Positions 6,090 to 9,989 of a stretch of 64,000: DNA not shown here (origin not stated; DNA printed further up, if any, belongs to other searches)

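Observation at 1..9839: Unlisted giant minus-strand ORF (at least 3279 codons) fills the first 9.8 kb and runs off the window edge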

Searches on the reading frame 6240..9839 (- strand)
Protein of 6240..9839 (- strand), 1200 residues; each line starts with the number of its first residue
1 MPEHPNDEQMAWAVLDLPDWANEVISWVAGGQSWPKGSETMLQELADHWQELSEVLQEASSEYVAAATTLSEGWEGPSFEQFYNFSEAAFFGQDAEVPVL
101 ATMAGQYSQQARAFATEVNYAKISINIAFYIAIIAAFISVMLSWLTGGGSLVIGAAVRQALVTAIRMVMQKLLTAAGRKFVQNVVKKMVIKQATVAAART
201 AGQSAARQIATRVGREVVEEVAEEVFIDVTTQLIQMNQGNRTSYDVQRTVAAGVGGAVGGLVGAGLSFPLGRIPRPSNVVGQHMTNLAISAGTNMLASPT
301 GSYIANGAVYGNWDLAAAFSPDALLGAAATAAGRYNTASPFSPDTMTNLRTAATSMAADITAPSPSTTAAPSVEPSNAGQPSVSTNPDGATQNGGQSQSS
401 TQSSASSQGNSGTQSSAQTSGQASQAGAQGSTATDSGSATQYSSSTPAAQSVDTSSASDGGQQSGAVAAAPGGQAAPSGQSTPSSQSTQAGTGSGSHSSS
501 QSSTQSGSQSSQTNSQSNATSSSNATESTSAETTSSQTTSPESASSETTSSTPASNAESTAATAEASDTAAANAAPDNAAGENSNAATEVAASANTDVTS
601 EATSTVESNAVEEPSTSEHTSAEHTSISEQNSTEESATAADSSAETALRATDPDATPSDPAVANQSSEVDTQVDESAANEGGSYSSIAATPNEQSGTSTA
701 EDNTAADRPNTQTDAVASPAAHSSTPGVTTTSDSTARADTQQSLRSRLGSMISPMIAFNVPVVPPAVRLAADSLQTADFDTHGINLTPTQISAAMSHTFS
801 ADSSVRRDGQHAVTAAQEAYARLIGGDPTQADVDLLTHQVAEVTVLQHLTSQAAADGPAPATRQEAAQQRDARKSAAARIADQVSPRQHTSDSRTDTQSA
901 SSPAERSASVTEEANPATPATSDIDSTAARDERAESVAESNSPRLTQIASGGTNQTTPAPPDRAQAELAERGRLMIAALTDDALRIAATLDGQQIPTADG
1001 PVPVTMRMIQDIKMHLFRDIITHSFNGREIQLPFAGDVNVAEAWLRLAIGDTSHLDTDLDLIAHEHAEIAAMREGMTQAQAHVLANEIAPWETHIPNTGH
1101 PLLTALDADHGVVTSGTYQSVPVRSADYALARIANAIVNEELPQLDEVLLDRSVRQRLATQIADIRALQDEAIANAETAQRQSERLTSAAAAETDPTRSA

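Call 36: search_protein_representatives(protein=window:6240-9839:-)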
Query: 1200 residues. Proteins with E-value up to 0.001 (for the whole library): 260; up to 1e-10: 89; up to 1e-30: 32. The best 150 are listed.
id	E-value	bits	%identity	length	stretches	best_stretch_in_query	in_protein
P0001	0.0e+00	2473.8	100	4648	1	1-1200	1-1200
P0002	6.2e-281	951.7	53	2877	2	1-605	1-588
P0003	8.4e-63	229.6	36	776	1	2-548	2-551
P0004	1.4e-50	189.1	41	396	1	29-397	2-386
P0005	2.7e-49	184.9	37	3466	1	9-585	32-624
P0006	8.2e-47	176.6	29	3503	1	7-618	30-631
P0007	8.5e-46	173.3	35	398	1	6-369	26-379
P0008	3.2e-45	171.4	31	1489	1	6-498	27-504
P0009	4.5e-44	167.6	33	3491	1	7-616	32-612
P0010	6.9e-44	167.0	36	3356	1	10-731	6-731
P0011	2.6e-43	165.0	37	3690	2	9-438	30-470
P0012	4.7e-43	164.2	37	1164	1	10-586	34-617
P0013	3.7e-42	161.2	33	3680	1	7-501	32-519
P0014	1.6e-41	159.1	31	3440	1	11-672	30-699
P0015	1.6e-39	152.5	35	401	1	7-356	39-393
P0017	3.0e-38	148.3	34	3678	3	3-537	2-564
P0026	7.6e-34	133.7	29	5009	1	7-671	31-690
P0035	3.4e-29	118.3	33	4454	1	7-409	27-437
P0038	1.9e-26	109.2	31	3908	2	23-274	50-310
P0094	3.6e-10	55.3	29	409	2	992-1096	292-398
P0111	1.1e-08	50.5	34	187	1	946-1098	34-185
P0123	5.0e-08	48.3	37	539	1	943-1092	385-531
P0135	1.6e-07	46.6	41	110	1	1004-1099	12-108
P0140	3.0e-07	45.7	32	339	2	1007-1098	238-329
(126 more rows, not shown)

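Call 38: list_cluster_members(proteins=[P0001, P0002, P0005, P0006, P0010, P0011, P0026, P0035, P0017, P0038])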
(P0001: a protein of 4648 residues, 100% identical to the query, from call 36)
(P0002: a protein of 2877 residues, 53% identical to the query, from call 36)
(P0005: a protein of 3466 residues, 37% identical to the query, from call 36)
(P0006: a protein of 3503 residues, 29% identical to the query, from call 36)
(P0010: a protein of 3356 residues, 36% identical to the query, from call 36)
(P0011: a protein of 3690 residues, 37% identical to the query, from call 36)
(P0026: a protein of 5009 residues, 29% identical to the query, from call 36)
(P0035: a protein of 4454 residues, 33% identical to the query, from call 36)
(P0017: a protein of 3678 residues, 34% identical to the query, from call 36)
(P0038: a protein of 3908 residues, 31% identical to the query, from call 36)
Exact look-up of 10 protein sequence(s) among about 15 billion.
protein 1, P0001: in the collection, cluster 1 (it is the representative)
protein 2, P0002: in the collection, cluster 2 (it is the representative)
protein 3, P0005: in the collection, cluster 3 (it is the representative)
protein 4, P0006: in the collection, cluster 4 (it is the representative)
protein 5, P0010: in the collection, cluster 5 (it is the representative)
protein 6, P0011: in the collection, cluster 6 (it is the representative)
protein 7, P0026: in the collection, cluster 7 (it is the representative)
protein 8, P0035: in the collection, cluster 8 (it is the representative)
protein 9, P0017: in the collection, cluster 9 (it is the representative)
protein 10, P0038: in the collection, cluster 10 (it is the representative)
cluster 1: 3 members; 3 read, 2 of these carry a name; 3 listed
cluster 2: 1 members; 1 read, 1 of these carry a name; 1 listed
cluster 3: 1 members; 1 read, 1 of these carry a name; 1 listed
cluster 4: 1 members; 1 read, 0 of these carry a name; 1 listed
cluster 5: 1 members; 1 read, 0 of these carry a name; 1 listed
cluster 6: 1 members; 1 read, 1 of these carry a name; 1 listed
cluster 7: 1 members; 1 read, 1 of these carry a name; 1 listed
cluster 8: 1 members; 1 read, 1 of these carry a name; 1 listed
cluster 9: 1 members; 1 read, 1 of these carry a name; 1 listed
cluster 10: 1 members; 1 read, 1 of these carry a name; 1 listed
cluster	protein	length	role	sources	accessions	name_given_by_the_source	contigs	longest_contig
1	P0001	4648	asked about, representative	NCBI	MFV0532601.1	MAG: hypothetical protein ACK5MR_02980, partial [Cumulibacter sp.]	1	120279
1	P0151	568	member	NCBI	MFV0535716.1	MAG: hypothetical protein ACK5MR_19010, partial [Cumulibacter sp.]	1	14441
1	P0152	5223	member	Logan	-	-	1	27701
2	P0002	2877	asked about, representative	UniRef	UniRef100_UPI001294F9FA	WXG100-like domain-containing protein n=1 Tax=Cumulibacter manganitolerans TaxID=1884992 ...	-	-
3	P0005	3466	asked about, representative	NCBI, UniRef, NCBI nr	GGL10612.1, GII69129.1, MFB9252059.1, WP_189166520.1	hypothetical protein Sme01_16050 [Sphaerisporangium melleum] | Outer membrane channel protein CpnT-like N-terminal domain-containing protein n=1 ... | hypothetical protein [Sphaerisporangium melleum]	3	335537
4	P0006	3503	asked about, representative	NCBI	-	-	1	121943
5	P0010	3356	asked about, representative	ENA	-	-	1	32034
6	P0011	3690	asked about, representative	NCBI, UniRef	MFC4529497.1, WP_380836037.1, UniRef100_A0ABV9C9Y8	hypothetical protein [Sphaerisporangium dianthi] | Outer membrane channel protein CpnT-like N-terminal domain-containing protein n=1 ...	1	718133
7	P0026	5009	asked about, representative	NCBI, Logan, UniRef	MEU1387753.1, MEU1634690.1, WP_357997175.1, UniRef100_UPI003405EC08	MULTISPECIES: hypothetical protein [unclassified Nonomuraea] | WXG100-like domain-containing protein n=1 Tax=unclassified Nonomuraea TaxID=2593643 ...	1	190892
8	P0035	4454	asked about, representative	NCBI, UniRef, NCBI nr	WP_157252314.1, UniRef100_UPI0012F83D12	hypothetical protein [Nonomuraea typhae] | WXG100-like domain-containing protein n=1 Tax=Nonomuraea typhae TaxID=2603600 ...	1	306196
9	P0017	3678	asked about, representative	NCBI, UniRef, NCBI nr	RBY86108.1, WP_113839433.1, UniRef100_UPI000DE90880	toxin glutamine deamidase domain-containing protein [Blastococcus sp. TF02A-26] | WXG100-like domain-containing protein n=1 Tax=Blastococcus sp. TF02A-26 TaxID=2250577 ...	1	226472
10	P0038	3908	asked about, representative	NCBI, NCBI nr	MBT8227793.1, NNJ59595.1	MAG: hypothetical protein HKP61_01245, partial [Dactylosporangium sp.] | hypothetical protein [Dactylosporangium sp.]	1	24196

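Call 44: search_protein_families(library=pfam, proteins=[P0002, P0017], max_evalue=0.1)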
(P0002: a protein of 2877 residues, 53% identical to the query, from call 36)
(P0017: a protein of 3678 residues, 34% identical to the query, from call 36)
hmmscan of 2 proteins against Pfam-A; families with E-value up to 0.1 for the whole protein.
P0002 (2877 aa): 1 family
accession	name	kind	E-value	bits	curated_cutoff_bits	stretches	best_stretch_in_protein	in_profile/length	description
PF25547.1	WXG100_2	-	2.3e-17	63.8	27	1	21-162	6-143/150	WXG100 like domain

P0017 (3678 aa): 2 families
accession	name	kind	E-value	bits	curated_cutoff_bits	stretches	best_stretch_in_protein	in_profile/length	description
PF25547.1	WXG100_2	-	1.3e-17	64.6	27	1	21-150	10-138/150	WXG100 like domain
PF15644.12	Gln_amidase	-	2e-09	39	24.1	1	1909-2016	2-113/114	Papain fold toxin 1, glutamine deamidase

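Call 47: find_encoding_contigs(protein=P0152, flank=10000, max_places=3)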
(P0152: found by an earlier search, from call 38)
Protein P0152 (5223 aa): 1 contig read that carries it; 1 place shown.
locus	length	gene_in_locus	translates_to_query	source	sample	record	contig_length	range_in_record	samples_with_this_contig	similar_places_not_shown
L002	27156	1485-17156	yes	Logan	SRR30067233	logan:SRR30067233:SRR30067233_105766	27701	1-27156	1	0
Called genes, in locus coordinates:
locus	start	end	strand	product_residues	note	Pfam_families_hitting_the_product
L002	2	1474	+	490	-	?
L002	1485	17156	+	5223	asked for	PF25547:WXG100_2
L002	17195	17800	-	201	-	-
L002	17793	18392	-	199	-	-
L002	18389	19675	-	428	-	-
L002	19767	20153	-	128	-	-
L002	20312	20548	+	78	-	-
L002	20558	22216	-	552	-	PF00501:AMP-binding, PF13193:AMP-binding_C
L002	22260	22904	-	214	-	PF00440:TetR_N, PF13977:TetR_C_6 (weak)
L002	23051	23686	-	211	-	PF00441:Acyl-CoA_dh_1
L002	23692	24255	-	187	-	PF02771:Acyl-CoA_dh_N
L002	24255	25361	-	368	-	PF02771:Acyl-CoA_dh_N, PF00441:Acyl-CoA_dh_1, PF08028:Acyl-CoA_dh_2 (weak)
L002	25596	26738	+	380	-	PF02771:Acyl-CoA_dh_N, PF02770:Acyl-CoA_dh_M, PF00441:Acyl-CoA_dh_1, PF08028:Acyl-CoA_dh_2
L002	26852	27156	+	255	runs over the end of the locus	PF03746:LamB_YcsF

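Call 51: search_protein_families(library=pfam, proteins=[P0094, P0140, P0111, P0135, P0123], max_evalue=10)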
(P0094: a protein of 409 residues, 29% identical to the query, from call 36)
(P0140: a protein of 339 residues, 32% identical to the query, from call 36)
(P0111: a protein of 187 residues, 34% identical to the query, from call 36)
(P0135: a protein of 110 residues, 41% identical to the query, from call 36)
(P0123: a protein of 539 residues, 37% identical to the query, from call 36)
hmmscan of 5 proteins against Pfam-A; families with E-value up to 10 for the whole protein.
P0094 (409 aa): 4 families
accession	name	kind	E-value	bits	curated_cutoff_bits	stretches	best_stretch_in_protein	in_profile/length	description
PF25547.1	WXG100_2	-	1.1e-18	68.1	27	1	11-133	13-135/150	WXG100 like domain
PF06013.18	WXG100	-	0.0045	17.7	27.3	1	25-102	7-80/86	Proteins of 100 residues with WXG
PF24072.1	T7_gp14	-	0.19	12.1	27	1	87-167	25-105/187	T7 virus internal virion protein gp14 family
PF08640.17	U3_assoc_6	-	0.56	10.6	24.7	0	304-324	17-37/85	U3 small nucleolar RNA-associated protein 6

P0140 (339 aa): 2 families
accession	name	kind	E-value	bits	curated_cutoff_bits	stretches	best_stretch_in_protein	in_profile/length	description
PF25547.1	WXG100_2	-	2.2e-12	47.6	27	1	17-148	20-150/150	WXG100 like domain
PF12699.13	phiKZ_IP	-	0.055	13.1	27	1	20-217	172-353/387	phiKZ-like phage internal head proteins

P0111 (187 aa): 0 families

P0135 (110 aa): 2 families
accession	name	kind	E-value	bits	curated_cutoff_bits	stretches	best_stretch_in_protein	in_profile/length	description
PF21806.3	DUF6879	-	0.039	13.9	23.9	1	59-105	108-153/167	Family of unknown function (DUF6879)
PF16376.10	fragilysinNterm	-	0.063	13.5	25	1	14-103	16-105/144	N-terminal domain of fragilysin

P0123 (539 aa): 1 family
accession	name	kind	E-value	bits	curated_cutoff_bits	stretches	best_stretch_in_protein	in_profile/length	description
PF14449.11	PT-TG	-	2.2e-07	31.2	23.5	1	214-246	20-52/68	Pre-toxin TG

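Call 54: search_protein_families(library=ncbifam, proteins=[P0094, P0140, P0111, P0135, P0123], max_evalue=1)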
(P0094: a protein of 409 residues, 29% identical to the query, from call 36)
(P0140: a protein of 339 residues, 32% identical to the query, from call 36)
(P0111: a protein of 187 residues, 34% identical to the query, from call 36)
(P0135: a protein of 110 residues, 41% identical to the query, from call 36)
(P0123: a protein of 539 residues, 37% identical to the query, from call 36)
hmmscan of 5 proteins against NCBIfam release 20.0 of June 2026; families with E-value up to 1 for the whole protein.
P0094 (409 aa): 1 family
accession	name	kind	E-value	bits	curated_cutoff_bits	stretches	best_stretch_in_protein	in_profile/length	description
NF033542.1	transpos_IS110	equivalog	0.0026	16.9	140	1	16-115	112-212/343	IS110 family RNA-guided transposase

P0140 (339 aa): 1 family
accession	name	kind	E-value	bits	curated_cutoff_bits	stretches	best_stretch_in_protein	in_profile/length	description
TIGR03930.1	WXG100_ESAT6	subfamily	0.021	15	44.85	1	24-76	5-57/90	WXG100 family type VII secretion target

P0111 (187 aa): 0 families

P0135 (110 aa): 0 families

P0123 (539 aa): 0 families

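Call 76: search_protein_families(library=pfam, alignment_id=A6, max_evalue=0.001)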
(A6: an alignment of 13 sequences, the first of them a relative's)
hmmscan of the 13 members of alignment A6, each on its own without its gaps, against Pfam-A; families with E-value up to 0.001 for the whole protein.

A. member 1, P0005 (3466 aa): 1 family
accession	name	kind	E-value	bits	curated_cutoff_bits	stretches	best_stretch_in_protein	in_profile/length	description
PF25547.1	WXG100_2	-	4.1e-10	40.3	27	1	50-171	17-137/150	WXG100 like domain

B. families by the number of members that match (of 13 scanned): 4 families
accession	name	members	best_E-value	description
PF25547.1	WXG100_2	13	1.3e-17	WXG100 like domain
PF15644.12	Gln_amidase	2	2e-09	Papain fold toxin 1, glutamine deamidase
PF14431.12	YwqJ-deaminase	1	3e-12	YwqJ-like deaminase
PF20573.4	DUF6782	1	0.00043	Putative metallopeptidase family (DUF6782)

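Call 99: find_encoding_contigs(protein=P0094, flank=4000, max_places=3)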
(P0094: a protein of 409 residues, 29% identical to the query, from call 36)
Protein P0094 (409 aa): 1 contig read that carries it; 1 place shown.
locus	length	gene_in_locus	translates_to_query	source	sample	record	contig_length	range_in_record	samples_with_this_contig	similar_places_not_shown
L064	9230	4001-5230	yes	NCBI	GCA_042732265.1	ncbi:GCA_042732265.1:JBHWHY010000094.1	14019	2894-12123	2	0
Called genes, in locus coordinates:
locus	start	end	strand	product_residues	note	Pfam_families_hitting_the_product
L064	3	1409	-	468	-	PF00579:tRNA-synt_1b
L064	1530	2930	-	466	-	PF19289:PmbA_TldD_3rd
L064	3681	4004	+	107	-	PF06013:WXG100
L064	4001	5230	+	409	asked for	PF25547:WXG100_2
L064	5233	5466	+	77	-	-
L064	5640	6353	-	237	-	PF02633:Creatininase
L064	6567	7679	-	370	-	-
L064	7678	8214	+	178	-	PF13581:HATPase_c_2, PF02518:HATPase_c (weak)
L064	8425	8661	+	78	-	PF25232:DUF7848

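Call 100: find_encoding_contigs(protein=P0140, flank=4000, max_places=3)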
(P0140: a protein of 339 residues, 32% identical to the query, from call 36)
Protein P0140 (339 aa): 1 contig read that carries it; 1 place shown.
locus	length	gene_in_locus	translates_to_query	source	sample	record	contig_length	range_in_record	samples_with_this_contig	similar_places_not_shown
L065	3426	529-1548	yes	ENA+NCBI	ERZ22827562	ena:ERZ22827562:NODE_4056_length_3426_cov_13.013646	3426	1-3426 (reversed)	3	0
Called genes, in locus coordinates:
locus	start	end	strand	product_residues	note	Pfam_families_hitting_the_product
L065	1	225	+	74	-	?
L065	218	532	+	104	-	-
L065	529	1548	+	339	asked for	PF25547:WXG100_2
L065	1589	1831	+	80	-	-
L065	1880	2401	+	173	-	-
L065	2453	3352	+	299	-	PF00701:DHDPS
